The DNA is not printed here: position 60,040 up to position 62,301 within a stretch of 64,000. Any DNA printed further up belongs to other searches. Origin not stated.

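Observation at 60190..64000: Uncharacterised redox module: polyferredoxin-MvhD fusion, GTTCAA-regulated small gene, TorD-like chaperone and a Tat-signal protein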

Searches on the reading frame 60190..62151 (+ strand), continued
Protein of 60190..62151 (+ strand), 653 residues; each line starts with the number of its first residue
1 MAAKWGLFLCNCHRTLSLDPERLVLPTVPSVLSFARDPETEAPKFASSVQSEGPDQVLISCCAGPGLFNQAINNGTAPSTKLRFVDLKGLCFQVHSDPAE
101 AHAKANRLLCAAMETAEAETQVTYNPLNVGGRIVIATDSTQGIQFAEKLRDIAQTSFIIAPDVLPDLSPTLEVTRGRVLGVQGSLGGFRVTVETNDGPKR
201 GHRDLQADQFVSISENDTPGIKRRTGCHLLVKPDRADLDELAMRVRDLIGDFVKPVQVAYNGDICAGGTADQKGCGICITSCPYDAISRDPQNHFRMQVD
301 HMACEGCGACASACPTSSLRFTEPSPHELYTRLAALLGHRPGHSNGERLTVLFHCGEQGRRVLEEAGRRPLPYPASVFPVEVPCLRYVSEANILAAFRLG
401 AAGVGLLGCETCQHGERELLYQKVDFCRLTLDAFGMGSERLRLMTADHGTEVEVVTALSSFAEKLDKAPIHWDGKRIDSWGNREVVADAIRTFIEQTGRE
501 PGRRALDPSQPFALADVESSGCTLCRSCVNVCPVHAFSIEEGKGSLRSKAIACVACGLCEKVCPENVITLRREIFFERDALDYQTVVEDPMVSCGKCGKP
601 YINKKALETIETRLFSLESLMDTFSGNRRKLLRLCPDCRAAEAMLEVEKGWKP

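Call 20: find_encoding_contigs(protein=P0001, flank=10000, max_places=4)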
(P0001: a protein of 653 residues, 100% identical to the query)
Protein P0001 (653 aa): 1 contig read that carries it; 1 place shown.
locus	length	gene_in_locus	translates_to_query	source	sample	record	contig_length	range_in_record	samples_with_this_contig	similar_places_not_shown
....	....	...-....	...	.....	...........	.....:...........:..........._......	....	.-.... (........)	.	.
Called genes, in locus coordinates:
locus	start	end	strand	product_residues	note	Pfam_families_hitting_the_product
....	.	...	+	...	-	?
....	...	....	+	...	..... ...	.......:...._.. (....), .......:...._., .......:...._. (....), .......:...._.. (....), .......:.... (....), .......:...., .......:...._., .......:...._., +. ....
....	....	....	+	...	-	-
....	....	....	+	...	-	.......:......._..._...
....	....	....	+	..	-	-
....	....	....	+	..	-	-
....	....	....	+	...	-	?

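Call 22: find_related_loci(query=A1, collection=genome_contigs, flank=10000)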
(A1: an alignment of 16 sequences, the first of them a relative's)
Query A1 (653 aa) in genome_contigs; peptide patterns used: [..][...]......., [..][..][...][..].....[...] (x = any residue, [..] = any of these).
259 stretches matched a pattern; 176 encode a relative of the query (tblastn E <= 1e-3); the best 80 are kept; 80 distinct loci.
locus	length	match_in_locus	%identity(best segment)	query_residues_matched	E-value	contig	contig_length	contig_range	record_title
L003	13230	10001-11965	63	1-653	0e+0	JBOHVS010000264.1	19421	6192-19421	MAG: Candidatus Binatia bacterium isolate M3-S_metawrap_bin.248 k127_2873269, whole genome shotgun sequence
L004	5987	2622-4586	62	1-653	0e+0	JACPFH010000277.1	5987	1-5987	MAG: Deltaproteobacteria bacterium isolate NC_groundwater_356_Ag_B-0.1um_58_8 GD18-4_B1_scaffold_498571, whole genome sh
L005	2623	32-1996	62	1-653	0e+0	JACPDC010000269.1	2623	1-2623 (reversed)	MAG: Deltaproteobacteria bacterium isolate NC_groundwater_299_Ag_B-0.1um_60_15 S7_GD2017_3_B1_scaffold_39700, whole geno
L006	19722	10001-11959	62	1-653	0e+0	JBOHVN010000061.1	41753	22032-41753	MAG: Candidatus Binatia bacterium isolate M3-S_metawrap_bin.190 k127_3242929, whole genome shotgun sequence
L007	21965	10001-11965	61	1-653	0e+0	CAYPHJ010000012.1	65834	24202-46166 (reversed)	MAG TPA_asm: uncultured Syntrophobacteraceae bacterium isolate SRP217488_co1_39 genome assembly, contig: NODE_114_length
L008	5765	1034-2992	60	1-653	0e+0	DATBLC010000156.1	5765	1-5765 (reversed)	MAG TPA_asm: Candidatus Binatia bacterium isolate SMAG_U3962 k141_1346926, whole genome shotgun sequence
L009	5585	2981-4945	59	1-653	0e+0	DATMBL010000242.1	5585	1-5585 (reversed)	MAG TPA_asm: Candidatus Eisenbacteria bacterium isolate SMAG_U13352 k141_341672, whole genome shotgun sequence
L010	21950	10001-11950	56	4-653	0e+0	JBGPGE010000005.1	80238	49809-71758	MAG: Candidatus Binatia bacterium isolate OBJ_0618_7090110_5 k141_2310501_length_80238_cov_19.9805, whole genome shotgun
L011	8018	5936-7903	55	1-653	0e+0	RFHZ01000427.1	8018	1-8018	MAG: Nitrospinota bacterium isolate J063 k99_634345, whole genome shotgun sequence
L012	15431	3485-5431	55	1-653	0e+0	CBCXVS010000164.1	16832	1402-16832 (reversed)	MAG: uncultured bacterium isolate DOM43_bin32 genome assembly, contig: DOM43_32_164, whole genome shotgun sequence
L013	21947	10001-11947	56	1-653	0e+0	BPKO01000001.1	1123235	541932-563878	MAG: Candidatus Tectomicrobia bacterium KatS3mg131 DNA, contig_17984, whole genome shotgun sequence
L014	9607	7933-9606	61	1-557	0e+0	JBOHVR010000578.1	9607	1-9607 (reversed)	MAG: Candidatus Binatia bacterium isolate M3-S_metawrap_bin.270 k127_384503, whole genome shotgun sequence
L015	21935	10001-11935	53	1-653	0e+0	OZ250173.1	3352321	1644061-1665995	MAG: Candidatus Entotheonellaceae bacterium isolate 9d1d725d-eef8-4373-9b5a-f8a255acfc24 genome assembly, chromosome: 1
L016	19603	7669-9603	53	1-653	0e+0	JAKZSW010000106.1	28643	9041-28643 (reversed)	MAG: Candidatus Tectimicrobiota bacterium isolate Langseth_MAG_00043 Langseth_MAG_00043_000000000106, whole genome shotg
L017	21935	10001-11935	53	1-653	0e+0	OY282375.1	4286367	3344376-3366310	MAG: uncultured Candidatus Entotheonella sp. genome assembly, chromosome: 1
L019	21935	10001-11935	53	1-653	0e+0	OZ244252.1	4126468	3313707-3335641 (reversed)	MAG: uncultured Candidatus Entotheonella sp. isolate 65fe1b67-1d6c-4ee1-a728-c1902880f996 genome assembly, chromosome: 1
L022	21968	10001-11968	48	2-653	0e+0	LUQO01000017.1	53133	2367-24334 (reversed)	MAG: SAR324 cluster bacterium REDSEA-S27_B3 scaffold17, whole genome shotgun sequence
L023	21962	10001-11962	49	4-653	0e+0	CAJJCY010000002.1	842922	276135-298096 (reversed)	MAG: uncultured SAR324 cluster bacterium isolate FRAM18_bin343 genome assembly, contig: FRAM18_bin343-2, whole genome sh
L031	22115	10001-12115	43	1-653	1e-177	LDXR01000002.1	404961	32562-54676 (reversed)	MAG: candidate division NC10 bacterium CSP1-5 XU15_C0002, whole genome shotgun sequence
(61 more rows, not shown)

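Call 25: search_protein_families(library=pfam, proteins=[L010:16947-17606:+, L010:17706-18716:+, L010:18718-19077:+, L010:19029-20237:+, L010:20248-20919:+, L010:20931-21587:+, L023:7525-9177:+, L023:13400-14653:+, L023:14589-15482:+, L023:16906-17445:+], max_evalue=0.001)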
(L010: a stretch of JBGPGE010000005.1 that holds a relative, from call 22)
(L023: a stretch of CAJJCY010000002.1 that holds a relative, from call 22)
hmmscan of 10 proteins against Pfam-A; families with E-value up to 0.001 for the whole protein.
L010:16947-17606:+ (219 aa): 13 families
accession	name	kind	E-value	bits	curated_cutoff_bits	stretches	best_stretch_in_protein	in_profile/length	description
PF12838.12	Fer4_7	-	4.4e-14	53.1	27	2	109-182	1-52/52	4Fe-4S dicluster domain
PF13247.11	Fer4_11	-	3.6e-13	50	26.2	1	76-146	8-75/100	4Fe-4S dicluster domain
PF13187.11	Fer4_9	-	1.1e-10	41.8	27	1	35-94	1-51/52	4Fe-4S dicluster domain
PF12797.12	Fer4_2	-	5.8e-09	35.8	24.5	2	102-122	2-22/22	4Fe-4S binding domain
PF00037.32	Fer4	-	9.8e-09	35.1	21.1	1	105-125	3-23/24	4Fe-4S binding domain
PF13237.11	Fer4_10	-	1.7e-08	34.7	25.5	2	77-121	8-53/53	4Fe-4S dicluster domain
PF12837.12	Fer4_6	-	7.8e-08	32.4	25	1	106-125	5-24/24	4Fe-4S binding domain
PF14697.11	Fer4_21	-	1e-06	29.2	35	1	78-122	8-53/59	4Fe-4S dicluster domain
PF25160.1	LdpA_Fe-S-bd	-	2e-06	27.9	27.6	1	80-123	4-41/49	LdpA Fe-S cluster-binding domain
PF13534.11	Fer4_17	-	1.6e-05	25.8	22.2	0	32-48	42-58/61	4Fe-4S dicluster domain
PF13183.11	Fer4_8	-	6.3e-05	23.9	27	0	33-93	2-67/68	4Fe-4S dicluster domain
PF12798.12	Fer4_3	-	0.00013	23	27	0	110-124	1-15/15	4Fe-4S binding domain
PF13484.11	Fer4_16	-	0.00021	22.4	30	0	106-122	49-65/66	4Fe-4S double cluster binding domain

L010:17706-18716:+ (336 aa): 1 family
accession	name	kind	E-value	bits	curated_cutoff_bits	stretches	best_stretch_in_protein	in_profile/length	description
PF03916.19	NrfD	-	3.9e-29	102.7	25.8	1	11-308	11-308/313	Polysulphide reductase, NrfD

L010:18718-19077:+ (119 aa): 2 families
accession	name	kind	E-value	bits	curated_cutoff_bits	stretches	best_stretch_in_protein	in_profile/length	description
PF13442.11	Cytochrome_CBB3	-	1.6e-13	51.2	27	1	26-111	4-68/68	Cytochrome C oxidase, cbb3-type, subunit III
PF00034.26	Cytochrom_C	-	2.6e-10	41.9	21.3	1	26-114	2-89/90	Cytochrome c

L010:19029-20237:+ (402 aa): 4 families
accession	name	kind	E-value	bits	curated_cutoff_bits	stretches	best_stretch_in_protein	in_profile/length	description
PF13517.12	FG-GAP_3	-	4.4e-70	232.6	26.9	6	263-323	1-61/61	FG-GAP-like repeat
PF01839.29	FG-GAP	-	3.9e-28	97.3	22.1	2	62-85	3-26/37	FG-GAP repeat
PF16743.10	PliI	-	6.8e-05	23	27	0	308-330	62-84/123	Periplasmic lysozyme inhibitor of I-type lysozyme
PF23727.1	Beta-prop_FAM234A_B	-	0.00011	21.3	26.4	0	60-97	127-164/467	FAM234A/B beta-propeller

L010:20248-20919:+ (223 aa): 0 families

L010:20931-21587:+ (218 aa): 1 family
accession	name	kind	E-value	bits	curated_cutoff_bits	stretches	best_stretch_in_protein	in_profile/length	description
PF01786.24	AOX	-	7.8e-07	29.4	22.7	1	33-168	33-164/216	Alternative oxidase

L023:7525-9177:+ (550 aa): 4 families
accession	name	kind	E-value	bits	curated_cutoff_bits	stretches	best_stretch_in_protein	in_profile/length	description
PF13517.12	FG-GAP_3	-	1.6e-47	160.3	26.9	6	468-527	1-60/61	FG-GAP-like repeat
PF01839.29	FG-GAP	-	3e-18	65.7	22.1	0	315-333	3-21/37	FG-GAP repeat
PF13442.11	Cytochrome_CBB3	-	1.5e-08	35.3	27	1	34-119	4-68/68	Cytochrome C oxidase, cbb3-type, subunit III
PF00034.26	Cytochrom_C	-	2.7e-05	25.8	21.3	1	35-123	3-90/90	Cytochrome c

L023:13400-14653:+ (417 aa): 3 families
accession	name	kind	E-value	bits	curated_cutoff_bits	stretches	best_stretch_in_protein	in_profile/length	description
PF03453.22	MoeA_N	-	1.4e-44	152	30.8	1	19-179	5-160/160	MoeA N-terminal region (domain I and II)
PF00994.29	MoCF_biosynth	-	7.5e-20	71.5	26.6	1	193-327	2-138/144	Probable molybdopterin binding domain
PF03454.20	MoeA_C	-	2.2e-09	37.9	22.1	1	348-413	2-71/72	MoeA C-terminal region (domain IV)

L023:14589-15482:+ (297 aa): 2 families
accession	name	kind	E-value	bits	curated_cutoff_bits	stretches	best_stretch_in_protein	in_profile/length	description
PF12849.12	PBP_like_2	-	4.8e-37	128.6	27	1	56-272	13-265/267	PBP superfamily domain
PF13531.11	SBP_bac_11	-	8.9e-10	39.2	25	1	62-281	7-223/227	Bacterial extracellular solute-binding protein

L023:16906-17445:+ (179 aa): 1 family
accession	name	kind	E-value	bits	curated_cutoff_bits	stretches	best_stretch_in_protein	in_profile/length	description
PF03205.20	MobB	-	2.5e-47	160.5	26.6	1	9-143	2-133/133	Molybdopterin guanine dinucleotide synthesis protein B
